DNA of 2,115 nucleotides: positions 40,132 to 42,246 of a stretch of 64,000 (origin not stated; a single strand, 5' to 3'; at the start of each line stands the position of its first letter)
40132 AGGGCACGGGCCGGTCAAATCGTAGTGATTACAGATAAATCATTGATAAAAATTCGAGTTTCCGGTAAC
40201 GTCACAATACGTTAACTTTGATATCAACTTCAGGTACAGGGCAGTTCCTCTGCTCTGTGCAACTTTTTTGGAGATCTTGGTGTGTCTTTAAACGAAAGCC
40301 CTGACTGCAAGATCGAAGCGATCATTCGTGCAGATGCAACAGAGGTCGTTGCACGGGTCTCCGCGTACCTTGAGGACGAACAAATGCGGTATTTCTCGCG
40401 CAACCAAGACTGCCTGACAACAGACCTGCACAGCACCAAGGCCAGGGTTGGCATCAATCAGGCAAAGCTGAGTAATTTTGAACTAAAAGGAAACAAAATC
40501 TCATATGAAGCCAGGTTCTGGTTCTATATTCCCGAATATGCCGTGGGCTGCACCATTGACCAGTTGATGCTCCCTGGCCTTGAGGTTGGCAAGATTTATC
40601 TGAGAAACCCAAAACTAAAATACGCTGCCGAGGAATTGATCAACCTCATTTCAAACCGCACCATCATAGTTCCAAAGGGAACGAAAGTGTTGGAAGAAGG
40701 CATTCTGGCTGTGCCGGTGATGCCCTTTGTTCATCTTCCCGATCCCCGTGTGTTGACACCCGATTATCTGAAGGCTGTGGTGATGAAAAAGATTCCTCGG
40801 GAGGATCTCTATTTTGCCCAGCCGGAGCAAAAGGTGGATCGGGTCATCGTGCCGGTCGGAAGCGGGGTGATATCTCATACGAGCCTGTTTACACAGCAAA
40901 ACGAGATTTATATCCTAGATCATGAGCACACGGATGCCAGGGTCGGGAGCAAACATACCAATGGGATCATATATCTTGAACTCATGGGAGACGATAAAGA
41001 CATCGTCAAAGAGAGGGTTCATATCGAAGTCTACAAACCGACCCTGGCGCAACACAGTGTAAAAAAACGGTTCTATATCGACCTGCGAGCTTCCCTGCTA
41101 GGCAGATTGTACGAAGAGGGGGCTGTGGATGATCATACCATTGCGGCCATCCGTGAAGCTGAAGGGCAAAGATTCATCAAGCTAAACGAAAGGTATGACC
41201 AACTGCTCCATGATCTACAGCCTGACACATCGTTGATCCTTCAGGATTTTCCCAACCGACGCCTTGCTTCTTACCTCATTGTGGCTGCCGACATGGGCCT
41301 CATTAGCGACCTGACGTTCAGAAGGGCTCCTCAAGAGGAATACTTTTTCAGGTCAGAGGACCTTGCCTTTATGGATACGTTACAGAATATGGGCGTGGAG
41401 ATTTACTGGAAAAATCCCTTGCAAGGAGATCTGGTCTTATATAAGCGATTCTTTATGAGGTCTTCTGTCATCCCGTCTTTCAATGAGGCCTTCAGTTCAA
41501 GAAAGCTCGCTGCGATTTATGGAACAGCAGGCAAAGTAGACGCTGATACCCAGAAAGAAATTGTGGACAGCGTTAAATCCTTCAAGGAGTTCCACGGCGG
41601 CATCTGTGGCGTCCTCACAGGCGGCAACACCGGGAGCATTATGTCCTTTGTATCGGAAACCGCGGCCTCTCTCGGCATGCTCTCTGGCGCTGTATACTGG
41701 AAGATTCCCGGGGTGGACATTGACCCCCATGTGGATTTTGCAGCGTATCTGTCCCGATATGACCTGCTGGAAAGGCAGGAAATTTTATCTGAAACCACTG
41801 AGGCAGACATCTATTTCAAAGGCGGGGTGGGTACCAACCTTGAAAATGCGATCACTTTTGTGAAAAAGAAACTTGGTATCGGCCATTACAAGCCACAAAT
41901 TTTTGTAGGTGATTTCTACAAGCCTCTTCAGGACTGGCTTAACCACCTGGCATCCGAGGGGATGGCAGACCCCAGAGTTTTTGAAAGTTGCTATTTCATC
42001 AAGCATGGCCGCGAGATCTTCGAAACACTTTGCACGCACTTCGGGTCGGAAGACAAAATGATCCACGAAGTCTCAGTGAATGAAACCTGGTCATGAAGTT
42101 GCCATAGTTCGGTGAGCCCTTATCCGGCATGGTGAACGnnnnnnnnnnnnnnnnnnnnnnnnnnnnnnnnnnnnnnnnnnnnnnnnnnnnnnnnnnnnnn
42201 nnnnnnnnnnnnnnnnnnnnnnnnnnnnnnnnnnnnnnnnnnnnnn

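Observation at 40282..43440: Repeat-flanked two-gene cassette: unrecognised 400-aa region fused to a LOG/SLOG domain, plus a 433-aa unknown partner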

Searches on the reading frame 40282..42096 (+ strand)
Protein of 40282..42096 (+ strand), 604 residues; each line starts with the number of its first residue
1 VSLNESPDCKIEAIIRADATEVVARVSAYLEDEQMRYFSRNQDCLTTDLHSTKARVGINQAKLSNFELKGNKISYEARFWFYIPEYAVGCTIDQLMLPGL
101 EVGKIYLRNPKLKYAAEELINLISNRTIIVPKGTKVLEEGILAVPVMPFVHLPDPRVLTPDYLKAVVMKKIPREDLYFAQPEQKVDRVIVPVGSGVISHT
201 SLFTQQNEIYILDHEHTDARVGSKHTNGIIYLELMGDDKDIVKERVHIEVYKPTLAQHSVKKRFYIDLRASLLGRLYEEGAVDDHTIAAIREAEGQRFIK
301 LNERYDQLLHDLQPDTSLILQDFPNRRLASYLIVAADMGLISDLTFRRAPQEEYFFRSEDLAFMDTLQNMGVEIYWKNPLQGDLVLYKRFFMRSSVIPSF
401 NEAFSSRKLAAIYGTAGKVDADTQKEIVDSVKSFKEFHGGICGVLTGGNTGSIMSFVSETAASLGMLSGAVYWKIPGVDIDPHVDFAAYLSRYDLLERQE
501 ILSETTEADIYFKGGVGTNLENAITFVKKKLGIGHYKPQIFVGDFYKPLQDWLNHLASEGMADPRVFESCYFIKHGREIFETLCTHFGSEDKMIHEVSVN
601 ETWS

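Call 3: search_protein_families(library=pfam, proteins=[window:40282-42096:+], max_evalue=0.1)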
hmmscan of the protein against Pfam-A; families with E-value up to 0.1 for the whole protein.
window:40282-42096:+ (604 aa): 2 families
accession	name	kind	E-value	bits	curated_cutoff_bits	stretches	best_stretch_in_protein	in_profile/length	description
PF03641.19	Lysine_decarbox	-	3.3e-08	34.2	27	1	490-581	37-129/131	Possible lysine decarboxylase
PF04319.19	NifZ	-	0.026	14.7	27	1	181-224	23-67/73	NifZ domain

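Call 4: search_protein_families(library=ncbifam, proteins=[window:40282-42096:+], max_evalue=0.1)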
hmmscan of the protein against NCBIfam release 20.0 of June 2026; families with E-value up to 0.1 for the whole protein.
window:40282-42096:+ (604 aa): 2 families
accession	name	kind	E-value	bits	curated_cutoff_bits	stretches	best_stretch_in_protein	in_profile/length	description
TIGR00730.1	TIGR00730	subfamily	4.7e-08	33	96.35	1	413-569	6-161/178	TIGR00730 family Rossman fold protein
NF058542.1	CtkRMPhLog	equivalog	0.00067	19.6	300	1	445-571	36-163/177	cytokinin riboside 5'-monophosphate phosphoribohydrolase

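Call 5: search_protein_families(library=padloc, proteins=[window:40282-42096:+], max_evalue=0.1)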
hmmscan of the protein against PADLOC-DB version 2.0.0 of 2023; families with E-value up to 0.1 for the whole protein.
window:40282-42096:+ (604 aa): 0 families

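Call 6: find_homologous_proteins(query=window:40282-42096:+)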
Query window:40282-42096:+ (604 aa): 177 proteins with E <= 0.001 among 8000 candidates; the best 120 are listed.
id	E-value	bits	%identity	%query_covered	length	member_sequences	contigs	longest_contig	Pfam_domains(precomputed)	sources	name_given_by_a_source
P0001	0.0e+0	1380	100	100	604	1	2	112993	PF03641.20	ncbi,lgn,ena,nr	ncbi:MAG: hypothetical protein DRH17_03805 [Deltaproteobacteria bacterium]|nr:MAG: hypothetical prot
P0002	0.0e+0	1379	100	100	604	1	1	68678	PF03641.20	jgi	-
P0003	0.0e+0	1376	100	100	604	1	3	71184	PF03641.20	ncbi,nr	ncbi:MAG: LOG family protein [Deltaproteobacteria bacterium]|nr:LOG family protein [Deltaproteobacte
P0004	0.0e+0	1375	100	100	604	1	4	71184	PF03641.20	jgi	-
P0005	0.0e+0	1192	86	100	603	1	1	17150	PF03641.20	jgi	jgi:predicted Rossmann-fold nucleotide-binding protein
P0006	0.0e+0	1190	86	100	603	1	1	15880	PF03641.20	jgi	jgi:predicted Rossmann-fold nucleotide-binding protein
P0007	0.0e+0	1190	86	100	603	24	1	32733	PF03641.20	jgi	-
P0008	0.0e+0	1190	85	100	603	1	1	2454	PF03641.20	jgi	jgi:predicted Rossmann-fold nucleotide-binding protein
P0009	0.0e+0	1189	85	100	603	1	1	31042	PF03641.20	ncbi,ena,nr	ncbi:MAG: LOG family protein [Desulfobacterales bacterium]|nr:LOG family protein [Desulfobacterales 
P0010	0.0e+0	1188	86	100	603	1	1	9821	PF03641.20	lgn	-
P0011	0.0e+0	1185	85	100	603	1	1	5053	PF03641.20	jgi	jgi:predicted Rossmann-fold nucleotide-binding protein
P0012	0.0e+0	1181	81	100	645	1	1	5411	PF03641.20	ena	-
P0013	0.0e+0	1179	84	100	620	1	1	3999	PF03641.20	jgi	-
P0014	0.0e+0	1177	84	100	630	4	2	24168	PF03641.20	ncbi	-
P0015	0.0e+0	1173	84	100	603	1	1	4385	PF03641.20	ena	-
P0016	0.0e+0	1171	83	100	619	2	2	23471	PF03641.20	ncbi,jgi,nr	ncbi:MAG: LOG family protein [Deltaproteobacteria bacterium]|nr:LOG family protein [Deltaproteobacte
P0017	0.0e+0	1170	84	99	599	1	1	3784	PF03641.20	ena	-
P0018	0.0e+0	1169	84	99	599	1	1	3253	PF03641.20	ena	-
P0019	0.0e+0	1168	84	100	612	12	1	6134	PF03641.20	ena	-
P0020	0.0e+0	1167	84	99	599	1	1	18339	PF03641.20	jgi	jgi:predicted Rossmann-fold nucleotide-binding protein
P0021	0.0e+0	1167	84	100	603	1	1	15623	PF03641.20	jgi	jgi:predicted Rossmann-fold nucleotide-binding protein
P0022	0.0e+0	1166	84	99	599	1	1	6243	PF03641.20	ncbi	-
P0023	0.0e+0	1165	84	99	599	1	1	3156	PF03641.20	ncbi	-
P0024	0.0e+0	1165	83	100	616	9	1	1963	PF03641.20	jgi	-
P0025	0.0e+0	1164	84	99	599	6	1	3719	PF03641.20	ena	-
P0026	0.0e+0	1163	80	100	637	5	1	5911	PF03641.20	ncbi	-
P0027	0.0e+0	1163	83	100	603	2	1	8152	PF03641.20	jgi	-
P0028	0.0e+0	1163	83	100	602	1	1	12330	PF03641.20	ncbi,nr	ncbi:MAG: LOG family protein [Desulfobacterales bacterium]|nr:LOG family protein [Desulfobacterales 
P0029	0.0e+0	1161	83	100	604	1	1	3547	PF03641.20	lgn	-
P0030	0.0e+0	1160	83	100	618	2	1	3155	PF03641.20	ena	-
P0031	0.0e+0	1160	83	100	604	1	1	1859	PF03641.20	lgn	-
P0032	0.0e+0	1159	83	100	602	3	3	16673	PF03641.20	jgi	-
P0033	0.0e+0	1158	83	100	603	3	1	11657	PF03641.20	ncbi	-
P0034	0.0e+0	1157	84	100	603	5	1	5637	PF03641.20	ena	-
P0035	0.0e+0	1156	82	100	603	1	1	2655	PF03641.20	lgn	-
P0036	0.0e+0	1155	83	100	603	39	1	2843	PF03641.20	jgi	jgi:predicted Rossmann-fold nucleotide-binding protein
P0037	0.0e+0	1155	83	100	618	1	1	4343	PF03641.20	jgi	jgi:predicted Rossmann-fold nucleotide-binding protein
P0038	0.0e+0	1155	84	100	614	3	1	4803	PF03641.20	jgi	jgi:predicted Rossmann-fold nucleotide-binding protein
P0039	0.0e+0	1152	82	100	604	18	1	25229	PF03641.20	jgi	-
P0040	0.0e+0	1152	83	100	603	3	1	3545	PF03641.20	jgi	-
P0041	0.0e+0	1152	83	100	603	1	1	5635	PF03641.20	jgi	jgi:predicted Rossmann-fold nucleotide-binding protein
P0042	0.0e+0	1152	83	99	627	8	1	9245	PF03641.20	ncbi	-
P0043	0.0e+0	1151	83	100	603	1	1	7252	PF03641.20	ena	-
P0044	0.0e+0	1151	83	100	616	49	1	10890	PF03641.20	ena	-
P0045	0.0e+0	1148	82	100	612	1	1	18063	PF03641.20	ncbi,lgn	-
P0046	0.0e+0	1145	82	100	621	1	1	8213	PF03641.20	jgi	jgi:predicted Rossmann-fold nucleotide-binding protein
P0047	0.0e+0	1144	82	100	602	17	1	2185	PF03641.20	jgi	jgi:predicted Rossmann-fold nucleotide-binding protein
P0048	0.0e+0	1144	83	100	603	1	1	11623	PF03641.20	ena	-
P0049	0.0e+0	1143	82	100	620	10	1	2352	PF03641.20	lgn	-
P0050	0.0e+0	1142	82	100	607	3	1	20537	PF03641.20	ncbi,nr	ncbi:LOG family protein [bacterium]|nr:LOG family protein [bacterium]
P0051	0.0e+0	1142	82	100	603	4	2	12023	PF03641.20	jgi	-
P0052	0.0e+0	1141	82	100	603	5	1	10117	PF03641.20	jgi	-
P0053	0.0e+0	1140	82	100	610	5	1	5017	PF03641.20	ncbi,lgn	-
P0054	0.0e+0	1140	82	100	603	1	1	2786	PF03641.20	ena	-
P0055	0.0e+0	1138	82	100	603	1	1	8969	PF03641.20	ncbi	-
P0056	0.0e+0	1138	83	99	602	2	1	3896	PF03641.20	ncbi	ncbi:MAG: LOG family protein [Deltaproteobacteria bacterium]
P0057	0.0e+0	1138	83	99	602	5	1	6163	PF03641.20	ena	-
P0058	0.0e+0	1137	81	100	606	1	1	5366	PF03641.20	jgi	jgi:predicted Rossmann-fold nucleotide-binding protein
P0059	0.0e+0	1137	82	100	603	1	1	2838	PF03641.20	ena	-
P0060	0.0e+0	1135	82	100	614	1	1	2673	PF03641.20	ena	-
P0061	0.0e+0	1134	82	99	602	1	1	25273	PF03641.20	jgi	-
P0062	0.0e+0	1133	82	100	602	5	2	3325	PF03641.20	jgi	-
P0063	0.0e+0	1133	82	100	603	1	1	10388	PF03641.20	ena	-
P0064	0.0e+0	1133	82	99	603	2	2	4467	PF03641.20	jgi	jgi:predicted Rossmann-fold nucleotide-binding protein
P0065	0.0e+0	1132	82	99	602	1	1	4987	PF03641.20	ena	-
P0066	0.0e+0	1132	82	99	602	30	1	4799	PF03641.20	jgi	jgi:predicted Rossmann-fold nucleotide-binding protein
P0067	0.0e+0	1132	82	99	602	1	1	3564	PF03641.20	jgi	-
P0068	0.0e+0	1131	83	99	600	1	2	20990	PF03641.20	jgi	jgi:predicted Rossmann-fold nucleotide-binding protein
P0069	0.0e+0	1131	82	99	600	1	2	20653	PF03641.20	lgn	-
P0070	0.0e+0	1130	80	100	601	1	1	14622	PF03641.20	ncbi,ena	-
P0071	0.0e+0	1130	81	99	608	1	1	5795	PF03641.20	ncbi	-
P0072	0.0e+0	1129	82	100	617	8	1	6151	PF03641.20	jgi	jgi:predicted Rossmann-fold nucleotide-binding protein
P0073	0.0e+0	1129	83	98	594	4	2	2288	PF03641.20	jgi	-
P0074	0.0e+0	1128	82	99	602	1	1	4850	PF03641.20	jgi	jgi:predicted Rossmann-fold nucleotide-binding protein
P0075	0.0e+0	1126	82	99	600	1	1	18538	PF03641.20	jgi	jgi:predicted Rossmann-fold nucleotide-binding protein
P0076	0.0e+0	1126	80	100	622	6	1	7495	PF03641.20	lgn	-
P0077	0.0e+0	1126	81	100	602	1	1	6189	PF03641.20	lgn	-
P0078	0.0e+0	1125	82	100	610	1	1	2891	PF03641.20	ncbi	-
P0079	0.0e+0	1124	80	100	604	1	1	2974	PF03641.20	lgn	-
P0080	0.0e+0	1124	81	100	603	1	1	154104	PF03641.20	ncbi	-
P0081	0.0e+0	1124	81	100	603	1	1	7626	PF03641.20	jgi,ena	-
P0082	0.0e+0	1124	81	100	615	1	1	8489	PF03641.20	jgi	-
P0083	0.0e+0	1124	81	100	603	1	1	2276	PF03641.20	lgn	-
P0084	0.0e+0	1122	80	100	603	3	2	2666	PF03641.20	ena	-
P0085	0.0e+0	1122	81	100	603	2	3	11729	PF03641.20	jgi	-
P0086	0.0e+0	1120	81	100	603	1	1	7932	PF03641.20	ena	-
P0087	0.0e+0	1116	79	100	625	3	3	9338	PF03641.20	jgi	jgi:predicted Rossmann-fold nucleotide-binding protein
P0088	0.0e+0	1116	81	99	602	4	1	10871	PF03641.20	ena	-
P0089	0.0e+0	1115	81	100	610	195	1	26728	PF03641.20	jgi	-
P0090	0.0e+0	1114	80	100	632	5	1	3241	PF03641.20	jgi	jgi:predicted Rossmann-fold nucleotide-binding protein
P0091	0.0e+0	1114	80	100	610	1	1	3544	PF03641.20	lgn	-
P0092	0.0e+0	1113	80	100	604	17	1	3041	PF03641.20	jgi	jgi:predicted Rossmann-fold nucleotide-binding protein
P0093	0.0e+0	1112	81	99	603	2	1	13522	PF03641.20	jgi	-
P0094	0.0e+0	1112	81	99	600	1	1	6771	PF03641.20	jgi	jgi:predicted Rossmann-fold nucleotide-binding protein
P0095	0.0e+0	1111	81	100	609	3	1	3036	PF03641.20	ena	-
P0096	0.0e+0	1110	81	100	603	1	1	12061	PF03641.20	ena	-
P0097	0.0e+0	1109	80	100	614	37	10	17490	PF03641.20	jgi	jgi:predicted Rossmann-fold nucleotide-binding protein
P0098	0.0e+0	1109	81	99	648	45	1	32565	PF03641.20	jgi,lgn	jgi:predicted Rossmann-fold nucleotide-binding protein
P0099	0.0e+0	1106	79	100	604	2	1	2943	PF03641.20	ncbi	-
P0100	0.0e+0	1106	79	100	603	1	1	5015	PF03641.20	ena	-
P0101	0.0e+0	1105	81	99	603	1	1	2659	PF03641.20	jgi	jgi:predicted Rossmann-fold nucleotide-binding protein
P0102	0.0e+0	1105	80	100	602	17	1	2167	PF03641.20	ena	-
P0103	0.0e+0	1103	80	100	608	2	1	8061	PF03641.20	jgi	jgi:predicted Rossmann-fold nucleotide-binding protein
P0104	0.0e+0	1101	81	98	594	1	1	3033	PF03641.20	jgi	-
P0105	0.0e+0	1101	78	100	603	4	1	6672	PF03641.20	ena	-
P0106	0.0e+0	1101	79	100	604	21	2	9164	PF03641.20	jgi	jgi:predicted Rossmann-fold nucleotide-binding protein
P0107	0.0e+0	1100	79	100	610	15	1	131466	PF03641.20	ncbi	ncbi:MAG: LOG family protein [Desulfobacterales bacterium]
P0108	0.0e+0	1096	79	100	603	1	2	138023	PF03641.20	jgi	jgi:predicted Rossmann-fold nucleotide-binding protein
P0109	0.0e+0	1096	79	99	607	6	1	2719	PF03641.20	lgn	-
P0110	0.0e+0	1095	80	100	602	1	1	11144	PF03641.20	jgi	jgi:predicted Rossmann-fold nucleotide-binding protein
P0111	0.0e+0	1091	80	100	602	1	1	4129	PF03641.20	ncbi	-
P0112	0.0e+0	1090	78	100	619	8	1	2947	PF03641.20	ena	-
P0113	0.0e+0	1089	80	100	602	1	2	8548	PF03641.20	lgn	-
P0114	0.0e+0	1088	79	99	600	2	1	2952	PF03641.20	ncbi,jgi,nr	ncbi:MAG: LOG family protein [Deltaproteobacteria bacterium]|nr:LOG family protein [Deltaproteobacte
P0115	0.0e+0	1088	80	98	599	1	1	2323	PF03641.20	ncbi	-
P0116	0.0e+0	1087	79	100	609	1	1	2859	PF03641.20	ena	-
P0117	0.0e+0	1087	80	100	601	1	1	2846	PF03641.20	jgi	jgi:predicted Rossmann-fold nucleotide-binding protein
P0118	0.0e+0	1086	78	100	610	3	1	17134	PF03641.20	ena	-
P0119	0.0e+0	1084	78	99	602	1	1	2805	PF03641.20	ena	-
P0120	0.0e+0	1083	77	100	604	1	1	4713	PF03641.20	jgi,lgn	-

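Call 11: find_encoding_contigs(protein=P0080, flank=10000, max_places=3)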
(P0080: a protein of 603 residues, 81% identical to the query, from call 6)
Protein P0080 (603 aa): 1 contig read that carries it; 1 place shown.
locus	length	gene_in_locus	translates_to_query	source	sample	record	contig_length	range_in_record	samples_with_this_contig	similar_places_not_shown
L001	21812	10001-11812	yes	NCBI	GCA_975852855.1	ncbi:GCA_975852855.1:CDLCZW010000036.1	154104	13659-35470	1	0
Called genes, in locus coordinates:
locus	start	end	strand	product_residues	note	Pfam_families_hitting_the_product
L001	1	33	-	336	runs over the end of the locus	PF01797:Y1_Tnp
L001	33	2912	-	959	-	PF08448:PAS_4, PF13426:PAS_9, PF00989:PAS, PF08447:PAS_3, PF08448:PAS_4, PF13426:PAS_9, PF02518:HATPase_c, PF00072:Response_reg, +4 more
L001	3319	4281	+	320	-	PF10343:Q_salvage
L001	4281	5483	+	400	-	PF01702:TGT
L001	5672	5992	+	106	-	-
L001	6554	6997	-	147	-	PF01894:YjbQ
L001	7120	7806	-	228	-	PF03330:DPBB_1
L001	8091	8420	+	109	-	-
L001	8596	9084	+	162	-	PF00300:His_Phos_1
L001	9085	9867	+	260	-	PF00561:Abhydrolase_1, PF12146:Hydrolase_4, PF12697:Abhydrolase_6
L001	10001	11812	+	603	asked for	PF03641:Lysine_decarbox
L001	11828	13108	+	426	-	-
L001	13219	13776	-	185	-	PF01966:HD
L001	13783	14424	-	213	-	PF01966:HD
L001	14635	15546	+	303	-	PF00005:ABC_tran, PF13304:AAA_21 (weak), PF27102:NodI_C (weak)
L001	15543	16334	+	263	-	PF01061:ABC2_membrane, PF12698:ABC2_membrane_3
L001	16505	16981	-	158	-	PF07238:PilZ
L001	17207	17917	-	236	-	PF07238:PilZ (weak)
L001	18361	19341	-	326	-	PF00348:polyprenyl_synt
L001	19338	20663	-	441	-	PF00919:UPF0004, PF04055:Radical_SAM, PF18693:TRAM_2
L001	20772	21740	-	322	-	PF01012:ETF, PF00766:ETF_alpha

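Call 12: find_encoding_contigs(protein=P0107, flank=10000, max_places=3)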
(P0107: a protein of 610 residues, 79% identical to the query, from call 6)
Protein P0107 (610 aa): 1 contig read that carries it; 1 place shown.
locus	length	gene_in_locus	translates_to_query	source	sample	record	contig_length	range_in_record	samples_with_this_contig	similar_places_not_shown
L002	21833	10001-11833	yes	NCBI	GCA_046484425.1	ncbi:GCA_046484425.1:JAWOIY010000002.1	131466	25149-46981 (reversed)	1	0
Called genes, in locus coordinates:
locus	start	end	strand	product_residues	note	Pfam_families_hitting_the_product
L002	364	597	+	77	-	PF00364:Biotin_lipoyl, PF25973:BSH_CzcB (faint), PF25984:BSH_YknX (faint), PF25917:BSH_RND (faint)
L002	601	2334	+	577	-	PF01039:Carboxyl_trans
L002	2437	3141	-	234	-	PF13555:AAA_29 (faint), PF00005:ABC_tran, PF13304:AAA_21 (weak)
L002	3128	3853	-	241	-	PF00005:ABC_tran, PF12399:BCA_ABC_TP_C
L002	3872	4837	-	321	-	PF02653:BPD_transp_2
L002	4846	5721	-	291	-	PF02653:BPD_transp_2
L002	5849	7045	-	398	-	PF13433:Peripla_BP_5, PF13458:Peripla_BP_6, PF01094:ANF_receptor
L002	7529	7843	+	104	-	PF03091:CutA1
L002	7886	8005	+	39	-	PF01895:PhoU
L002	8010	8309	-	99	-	PF14333:DUF4389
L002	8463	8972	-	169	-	PF00583:Acetyltransf_1, PF13302:Acetyltransf_3 (weak), PF13673:Acetyltransf_10, PF13508:Acetyltransf_7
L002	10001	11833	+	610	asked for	PF03641:Lysine_decarbox (weak)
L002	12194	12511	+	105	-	-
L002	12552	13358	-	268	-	-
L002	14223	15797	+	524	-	PF03023:MurJ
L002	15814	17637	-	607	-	-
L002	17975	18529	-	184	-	-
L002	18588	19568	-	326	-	PF00142:Fer4_NifH, PF01656:CbiA, PF02374:ArsA_ATPase (weak), PF06564:CBP_BcsQ, PF09140:MipZ (weak), PF10609:ParA, PF13614:AAA_31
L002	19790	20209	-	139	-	PF00072:Response_reg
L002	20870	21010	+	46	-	-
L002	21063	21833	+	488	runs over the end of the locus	PF02310:B12-binding, PF04055:Radical_SAM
